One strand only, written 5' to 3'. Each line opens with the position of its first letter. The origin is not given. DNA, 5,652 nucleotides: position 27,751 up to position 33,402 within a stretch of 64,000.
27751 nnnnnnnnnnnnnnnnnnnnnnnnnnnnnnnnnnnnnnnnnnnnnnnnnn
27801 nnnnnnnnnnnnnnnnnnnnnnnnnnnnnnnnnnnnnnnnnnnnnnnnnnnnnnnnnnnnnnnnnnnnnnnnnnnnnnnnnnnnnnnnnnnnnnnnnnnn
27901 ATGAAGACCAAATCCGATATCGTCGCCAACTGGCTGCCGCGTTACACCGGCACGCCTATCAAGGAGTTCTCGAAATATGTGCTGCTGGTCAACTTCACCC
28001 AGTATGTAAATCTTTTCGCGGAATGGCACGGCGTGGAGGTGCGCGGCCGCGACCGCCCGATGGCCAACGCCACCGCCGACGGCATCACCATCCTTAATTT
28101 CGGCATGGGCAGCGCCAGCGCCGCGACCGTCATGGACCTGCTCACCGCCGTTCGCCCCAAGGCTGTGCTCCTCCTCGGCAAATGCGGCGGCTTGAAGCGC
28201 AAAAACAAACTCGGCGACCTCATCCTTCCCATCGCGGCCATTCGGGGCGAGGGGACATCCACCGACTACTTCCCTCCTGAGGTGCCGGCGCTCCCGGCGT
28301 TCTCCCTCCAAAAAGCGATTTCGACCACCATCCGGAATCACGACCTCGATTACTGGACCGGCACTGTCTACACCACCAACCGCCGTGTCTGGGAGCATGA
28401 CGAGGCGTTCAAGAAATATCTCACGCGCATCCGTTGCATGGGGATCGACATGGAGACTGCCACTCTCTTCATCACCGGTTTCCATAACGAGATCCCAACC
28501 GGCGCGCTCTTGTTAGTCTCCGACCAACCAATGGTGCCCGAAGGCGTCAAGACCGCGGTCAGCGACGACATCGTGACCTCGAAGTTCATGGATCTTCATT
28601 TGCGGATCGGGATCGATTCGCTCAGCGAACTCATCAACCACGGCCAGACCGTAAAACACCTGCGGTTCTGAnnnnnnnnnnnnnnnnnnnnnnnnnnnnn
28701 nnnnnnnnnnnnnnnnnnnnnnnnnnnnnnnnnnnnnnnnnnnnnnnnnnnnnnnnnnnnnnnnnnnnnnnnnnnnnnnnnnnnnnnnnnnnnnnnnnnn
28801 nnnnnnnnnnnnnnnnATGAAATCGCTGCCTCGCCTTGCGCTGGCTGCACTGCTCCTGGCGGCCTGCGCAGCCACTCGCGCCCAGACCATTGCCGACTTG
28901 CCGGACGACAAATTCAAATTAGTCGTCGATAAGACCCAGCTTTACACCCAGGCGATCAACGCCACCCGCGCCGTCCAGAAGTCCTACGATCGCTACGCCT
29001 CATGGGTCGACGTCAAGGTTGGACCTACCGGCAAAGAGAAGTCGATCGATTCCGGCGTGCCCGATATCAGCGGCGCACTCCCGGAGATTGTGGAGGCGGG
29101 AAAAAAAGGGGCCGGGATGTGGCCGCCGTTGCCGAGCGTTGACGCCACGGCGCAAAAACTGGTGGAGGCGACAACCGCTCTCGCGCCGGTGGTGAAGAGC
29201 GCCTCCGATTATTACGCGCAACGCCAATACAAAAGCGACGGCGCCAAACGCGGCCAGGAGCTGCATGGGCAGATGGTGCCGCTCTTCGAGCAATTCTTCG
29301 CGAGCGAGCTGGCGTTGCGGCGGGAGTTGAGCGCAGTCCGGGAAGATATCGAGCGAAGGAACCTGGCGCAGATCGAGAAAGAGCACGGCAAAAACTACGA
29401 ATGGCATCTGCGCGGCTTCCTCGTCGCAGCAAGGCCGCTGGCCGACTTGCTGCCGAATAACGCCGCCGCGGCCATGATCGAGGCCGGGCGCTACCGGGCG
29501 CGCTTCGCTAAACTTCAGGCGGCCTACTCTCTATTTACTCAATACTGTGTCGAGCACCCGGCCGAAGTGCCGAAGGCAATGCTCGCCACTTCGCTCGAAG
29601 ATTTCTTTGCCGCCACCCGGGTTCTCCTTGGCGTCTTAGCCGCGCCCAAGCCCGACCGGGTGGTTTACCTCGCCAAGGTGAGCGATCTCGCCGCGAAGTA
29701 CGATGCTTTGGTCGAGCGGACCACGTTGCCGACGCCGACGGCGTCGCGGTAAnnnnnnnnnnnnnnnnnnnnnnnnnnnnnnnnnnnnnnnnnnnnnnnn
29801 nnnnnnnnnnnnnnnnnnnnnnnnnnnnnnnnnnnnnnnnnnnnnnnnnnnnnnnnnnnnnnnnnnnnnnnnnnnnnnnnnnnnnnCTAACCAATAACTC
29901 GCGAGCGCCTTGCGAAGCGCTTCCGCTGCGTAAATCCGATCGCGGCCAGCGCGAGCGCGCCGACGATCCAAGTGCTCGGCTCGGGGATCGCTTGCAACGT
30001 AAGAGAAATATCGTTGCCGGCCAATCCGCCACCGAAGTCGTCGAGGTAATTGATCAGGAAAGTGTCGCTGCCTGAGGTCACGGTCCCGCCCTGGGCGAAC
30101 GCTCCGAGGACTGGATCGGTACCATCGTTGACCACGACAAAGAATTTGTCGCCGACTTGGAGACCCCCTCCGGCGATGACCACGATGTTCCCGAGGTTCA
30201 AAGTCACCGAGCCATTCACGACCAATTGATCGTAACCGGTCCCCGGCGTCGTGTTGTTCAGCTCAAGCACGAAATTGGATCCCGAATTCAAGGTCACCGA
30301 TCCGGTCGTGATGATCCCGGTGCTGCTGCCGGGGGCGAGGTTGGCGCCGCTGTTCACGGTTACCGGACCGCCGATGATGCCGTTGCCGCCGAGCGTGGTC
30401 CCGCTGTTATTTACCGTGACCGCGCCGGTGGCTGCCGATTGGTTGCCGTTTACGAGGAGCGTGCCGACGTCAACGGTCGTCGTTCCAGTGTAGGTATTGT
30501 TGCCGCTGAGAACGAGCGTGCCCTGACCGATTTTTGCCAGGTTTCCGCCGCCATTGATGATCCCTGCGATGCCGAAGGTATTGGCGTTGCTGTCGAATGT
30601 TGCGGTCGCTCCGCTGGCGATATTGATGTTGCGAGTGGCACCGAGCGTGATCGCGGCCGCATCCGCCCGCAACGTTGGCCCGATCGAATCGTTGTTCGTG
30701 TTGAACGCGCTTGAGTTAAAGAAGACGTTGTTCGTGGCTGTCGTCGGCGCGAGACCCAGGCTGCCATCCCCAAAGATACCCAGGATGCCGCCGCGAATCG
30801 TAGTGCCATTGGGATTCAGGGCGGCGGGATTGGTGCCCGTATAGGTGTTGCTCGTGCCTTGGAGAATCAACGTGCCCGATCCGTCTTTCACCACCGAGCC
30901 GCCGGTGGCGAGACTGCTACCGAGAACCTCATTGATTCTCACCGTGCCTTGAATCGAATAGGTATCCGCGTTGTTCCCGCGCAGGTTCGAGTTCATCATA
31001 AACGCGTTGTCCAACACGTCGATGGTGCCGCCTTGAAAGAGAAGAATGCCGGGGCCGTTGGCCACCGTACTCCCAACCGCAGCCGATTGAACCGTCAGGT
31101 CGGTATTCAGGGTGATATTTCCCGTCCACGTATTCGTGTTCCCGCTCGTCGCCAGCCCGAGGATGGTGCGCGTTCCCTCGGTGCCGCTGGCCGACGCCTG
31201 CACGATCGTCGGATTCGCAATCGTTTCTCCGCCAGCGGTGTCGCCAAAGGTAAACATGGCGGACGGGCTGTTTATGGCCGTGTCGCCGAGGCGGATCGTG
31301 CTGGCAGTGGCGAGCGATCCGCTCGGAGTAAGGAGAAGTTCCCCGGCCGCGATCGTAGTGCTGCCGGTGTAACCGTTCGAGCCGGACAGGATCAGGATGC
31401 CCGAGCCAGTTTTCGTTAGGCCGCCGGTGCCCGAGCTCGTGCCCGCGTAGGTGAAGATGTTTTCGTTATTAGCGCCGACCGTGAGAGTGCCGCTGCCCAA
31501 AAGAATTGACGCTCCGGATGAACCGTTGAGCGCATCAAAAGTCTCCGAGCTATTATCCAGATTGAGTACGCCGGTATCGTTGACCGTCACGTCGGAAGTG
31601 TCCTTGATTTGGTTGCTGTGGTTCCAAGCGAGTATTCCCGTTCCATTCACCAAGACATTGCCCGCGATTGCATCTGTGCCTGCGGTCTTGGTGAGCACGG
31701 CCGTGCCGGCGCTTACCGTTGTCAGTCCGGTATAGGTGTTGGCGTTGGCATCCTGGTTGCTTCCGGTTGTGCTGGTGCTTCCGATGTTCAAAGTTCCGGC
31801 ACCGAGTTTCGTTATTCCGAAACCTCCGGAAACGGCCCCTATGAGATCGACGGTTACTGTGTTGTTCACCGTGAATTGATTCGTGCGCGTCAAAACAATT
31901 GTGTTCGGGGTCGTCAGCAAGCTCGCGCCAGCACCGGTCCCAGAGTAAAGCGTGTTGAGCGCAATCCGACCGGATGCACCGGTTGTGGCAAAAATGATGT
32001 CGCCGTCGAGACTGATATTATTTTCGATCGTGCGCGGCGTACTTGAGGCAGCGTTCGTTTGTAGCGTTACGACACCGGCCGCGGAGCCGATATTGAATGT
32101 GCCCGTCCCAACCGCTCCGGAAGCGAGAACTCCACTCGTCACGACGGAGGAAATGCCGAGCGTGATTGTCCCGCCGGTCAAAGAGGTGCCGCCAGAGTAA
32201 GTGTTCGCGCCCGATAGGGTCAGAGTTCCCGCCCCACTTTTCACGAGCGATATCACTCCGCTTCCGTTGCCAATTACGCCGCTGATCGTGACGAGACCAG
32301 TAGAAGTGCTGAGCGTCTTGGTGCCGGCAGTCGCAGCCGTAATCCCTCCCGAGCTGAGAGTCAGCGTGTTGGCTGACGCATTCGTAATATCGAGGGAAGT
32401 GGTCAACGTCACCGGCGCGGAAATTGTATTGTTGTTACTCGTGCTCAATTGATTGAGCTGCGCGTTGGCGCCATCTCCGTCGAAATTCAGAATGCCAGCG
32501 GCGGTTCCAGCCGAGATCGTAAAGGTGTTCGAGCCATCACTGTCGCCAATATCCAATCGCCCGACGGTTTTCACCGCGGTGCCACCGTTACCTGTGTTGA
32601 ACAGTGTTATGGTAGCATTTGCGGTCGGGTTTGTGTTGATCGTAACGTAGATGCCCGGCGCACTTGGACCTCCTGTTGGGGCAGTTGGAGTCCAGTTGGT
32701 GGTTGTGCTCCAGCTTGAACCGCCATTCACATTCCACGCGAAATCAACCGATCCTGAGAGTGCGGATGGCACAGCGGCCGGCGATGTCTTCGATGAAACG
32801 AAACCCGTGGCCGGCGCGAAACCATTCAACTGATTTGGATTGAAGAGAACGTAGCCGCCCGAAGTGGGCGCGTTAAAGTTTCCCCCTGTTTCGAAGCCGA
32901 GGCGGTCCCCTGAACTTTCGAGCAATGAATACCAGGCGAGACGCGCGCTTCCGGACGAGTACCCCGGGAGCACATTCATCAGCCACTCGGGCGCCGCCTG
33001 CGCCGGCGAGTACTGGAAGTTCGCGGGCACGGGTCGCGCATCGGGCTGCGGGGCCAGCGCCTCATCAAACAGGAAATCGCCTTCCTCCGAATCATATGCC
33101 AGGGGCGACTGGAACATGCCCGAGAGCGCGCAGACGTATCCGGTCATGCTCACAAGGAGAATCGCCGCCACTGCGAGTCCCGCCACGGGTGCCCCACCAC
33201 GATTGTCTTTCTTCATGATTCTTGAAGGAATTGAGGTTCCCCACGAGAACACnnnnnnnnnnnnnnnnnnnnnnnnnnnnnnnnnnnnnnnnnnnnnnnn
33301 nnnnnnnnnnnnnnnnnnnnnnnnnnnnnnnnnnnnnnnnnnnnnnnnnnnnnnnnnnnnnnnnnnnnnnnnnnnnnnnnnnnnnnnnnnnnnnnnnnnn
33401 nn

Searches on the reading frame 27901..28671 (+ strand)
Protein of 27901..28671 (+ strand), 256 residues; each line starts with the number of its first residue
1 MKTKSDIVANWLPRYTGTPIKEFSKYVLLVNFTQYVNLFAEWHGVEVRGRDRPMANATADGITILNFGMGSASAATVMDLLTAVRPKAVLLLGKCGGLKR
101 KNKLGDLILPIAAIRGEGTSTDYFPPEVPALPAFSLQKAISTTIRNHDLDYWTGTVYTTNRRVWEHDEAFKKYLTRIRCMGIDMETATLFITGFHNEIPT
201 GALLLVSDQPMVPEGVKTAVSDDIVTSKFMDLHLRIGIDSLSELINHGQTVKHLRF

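Call 69: search_protein_families(library=pfam, proteins=[window:27901-28671:+], max_evalue=0.001)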
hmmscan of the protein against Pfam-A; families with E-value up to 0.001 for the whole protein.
window:27901-28671:+ (256 aa): 1 family
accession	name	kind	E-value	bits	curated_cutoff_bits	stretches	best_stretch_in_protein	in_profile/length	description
PF01048.26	PNP_UDP_1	-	1.1e-29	103.9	25.1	1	27-212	3-202/233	Phosphorylase superfamily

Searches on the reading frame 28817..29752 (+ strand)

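Call 69: search_protein_families(library=pfam, proteins=[window:28817-29752:+], max_evalue=0.001)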
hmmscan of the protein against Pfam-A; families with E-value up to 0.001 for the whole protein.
window:28817-29752:+ (311 aa): 1 family
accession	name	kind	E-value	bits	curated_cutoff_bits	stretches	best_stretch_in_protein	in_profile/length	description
PF12889.12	DUF3829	-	2.7e-29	103.1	26.8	1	37-243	4-211/285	Protein of unknown function (DUF3829)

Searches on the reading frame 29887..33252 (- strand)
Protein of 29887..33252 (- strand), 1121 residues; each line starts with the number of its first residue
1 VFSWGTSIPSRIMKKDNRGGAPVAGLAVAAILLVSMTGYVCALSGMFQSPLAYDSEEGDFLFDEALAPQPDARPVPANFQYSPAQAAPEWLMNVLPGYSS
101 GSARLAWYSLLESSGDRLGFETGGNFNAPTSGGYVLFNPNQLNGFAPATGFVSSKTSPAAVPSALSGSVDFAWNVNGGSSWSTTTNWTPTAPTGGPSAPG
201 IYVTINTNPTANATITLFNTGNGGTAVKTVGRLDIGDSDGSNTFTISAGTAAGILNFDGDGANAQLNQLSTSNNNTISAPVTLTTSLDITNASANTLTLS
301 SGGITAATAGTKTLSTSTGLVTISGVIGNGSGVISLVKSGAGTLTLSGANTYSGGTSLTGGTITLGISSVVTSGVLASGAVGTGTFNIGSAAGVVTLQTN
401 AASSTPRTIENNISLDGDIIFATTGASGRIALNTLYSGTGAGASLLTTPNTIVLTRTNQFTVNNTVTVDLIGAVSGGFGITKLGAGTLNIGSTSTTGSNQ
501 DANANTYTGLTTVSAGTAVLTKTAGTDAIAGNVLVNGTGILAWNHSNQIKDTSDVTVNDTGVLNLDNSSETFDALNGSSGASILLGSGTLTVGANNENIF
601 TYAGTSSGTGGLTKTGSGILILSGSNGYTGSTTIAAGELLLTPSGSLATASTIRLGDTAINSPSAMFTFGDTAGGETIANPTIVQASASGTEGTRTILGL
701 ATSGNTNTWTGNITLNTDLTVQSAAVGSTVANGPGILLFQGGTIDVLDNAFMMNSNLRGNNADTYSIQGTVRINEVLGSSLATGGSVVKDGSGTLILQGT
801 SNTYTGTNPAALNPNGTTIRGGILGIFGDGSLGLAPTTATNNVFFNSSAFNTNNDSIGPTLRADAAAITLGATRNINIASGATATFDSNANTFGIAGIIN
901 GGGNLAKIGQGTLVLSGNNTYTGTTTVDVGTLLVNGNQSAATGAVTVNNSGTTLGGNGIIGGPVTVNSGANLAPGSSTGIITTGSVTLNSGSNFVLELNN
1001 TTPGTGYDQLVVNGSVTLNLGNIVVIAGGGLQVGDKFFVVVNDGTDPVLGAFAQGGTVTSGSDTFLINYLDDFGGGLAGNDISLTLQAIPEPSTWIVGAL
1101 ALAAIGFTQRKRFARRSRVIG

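Call 69: search_protein_families(library=pfam, proteins=[window:29887-33252:-], max_evalue=0.001)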
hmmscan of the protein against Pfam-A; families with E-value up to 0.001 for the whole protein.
window:29887-33252:- (1121 aa): 2 families
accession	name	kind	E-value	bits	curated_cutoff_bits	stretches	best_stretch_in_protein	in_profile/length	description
PF12951.13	PATR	-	5.5e-27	93.9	27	4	612-640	1-29/30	Passenger-associated-transport-repeat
PF07589.16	PEP-CTERM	-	0.0001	22.6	20.7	1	1088-1112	1-24/24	PEP-CTERM motif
